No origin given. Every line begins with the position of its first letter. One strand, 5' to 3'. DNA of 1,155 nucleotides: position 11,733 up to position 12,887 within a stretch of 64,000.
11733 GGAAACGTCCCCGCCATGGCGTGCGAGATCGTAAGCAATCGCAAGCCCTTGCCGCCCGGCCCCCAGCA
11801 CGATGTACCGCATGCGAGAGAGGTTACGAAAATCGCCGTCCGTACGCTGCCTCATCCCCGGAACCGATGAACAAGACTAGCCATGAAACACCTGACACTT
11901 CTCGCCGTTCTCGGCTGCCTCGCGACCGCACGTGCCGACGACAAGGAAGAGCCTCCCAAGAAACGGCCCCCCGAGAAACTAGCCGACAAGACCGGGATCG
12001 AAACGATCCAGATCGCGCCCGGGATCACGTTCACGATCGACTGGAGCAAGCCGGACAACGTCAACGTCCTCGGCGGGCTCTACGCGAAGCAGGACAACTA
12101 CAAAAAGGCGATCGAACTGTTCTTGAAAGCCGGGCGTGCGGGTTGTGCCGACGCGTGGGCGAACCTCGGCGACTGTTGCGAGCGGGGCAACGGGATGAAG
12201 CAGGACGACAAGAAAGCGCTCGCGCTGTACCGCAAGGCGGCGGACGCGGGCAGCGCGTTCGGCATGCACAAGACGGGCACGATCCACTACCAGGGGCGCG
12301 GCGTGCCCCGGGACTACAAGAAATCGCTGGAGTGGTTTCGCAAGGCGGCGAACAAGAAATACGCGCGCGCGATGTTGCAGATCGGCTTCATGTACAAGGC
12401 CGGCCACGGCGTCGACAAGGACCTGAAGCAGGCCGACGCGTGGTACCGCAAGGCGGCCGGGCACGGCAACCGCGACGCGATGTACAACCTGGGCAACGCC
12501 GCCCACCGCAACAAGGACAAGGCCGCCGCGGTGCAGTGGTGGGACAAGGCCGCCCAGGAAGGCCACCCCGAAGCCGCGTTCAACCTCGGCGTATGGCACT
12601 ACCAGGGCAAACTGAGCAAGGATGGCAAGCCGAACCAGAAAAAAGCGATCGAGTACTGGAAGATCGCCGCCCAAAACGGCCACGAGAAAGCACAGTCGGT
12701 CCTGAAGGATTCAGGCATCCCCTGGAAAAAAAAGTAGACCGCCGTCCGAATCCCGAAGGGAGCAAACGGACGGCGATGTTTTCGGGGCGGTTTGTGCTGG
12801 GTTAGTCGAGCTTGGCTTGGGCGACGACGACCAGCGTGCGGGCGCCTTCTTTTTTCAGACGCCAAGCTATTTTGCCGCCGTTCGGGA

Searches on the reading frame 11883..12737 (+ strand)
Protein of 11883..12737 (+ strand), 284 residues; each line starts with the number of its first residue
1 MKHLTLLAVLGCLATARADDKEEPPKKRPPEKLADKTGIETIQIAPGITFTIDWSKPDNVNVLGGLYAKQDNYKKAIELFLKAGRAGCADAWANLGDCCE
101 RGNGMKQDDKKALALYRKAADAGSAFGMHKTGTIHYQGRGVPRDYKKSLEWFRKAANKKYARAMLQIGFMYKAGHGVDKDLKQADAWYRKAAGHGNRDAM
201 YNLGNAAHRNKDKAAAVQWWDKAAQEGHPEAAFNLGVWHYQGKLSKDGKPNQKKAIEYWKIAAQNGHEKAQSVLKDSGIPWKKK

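Call 7: search_protein_families(library=ncbifam, proteins=[window:11883-12737:+], max_evalue=0.00001)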
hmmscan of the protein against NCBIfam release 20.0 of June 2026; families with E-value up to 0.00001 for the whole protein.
window:11883-12737:+ (284 aa): 3 families
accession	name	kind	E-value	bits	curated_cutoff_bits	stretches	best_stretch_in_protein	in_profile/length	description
NF033786.1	phenyl_MerG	equivalog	1.9e-14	54.1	350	0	211-274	83-151/217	phenylmercury resistance protein MerG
NF047621.1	FlgprotMotXVib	equivalog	5.1e-13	49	330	0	138-204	85-151/211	flagellar protein MotX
NF038194.1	AlgK_TPR_lipo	equivalog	6e-08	31.8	700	0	144-274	281-411/448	alginate biosynthesis TPR repeat lipoprotein AlgK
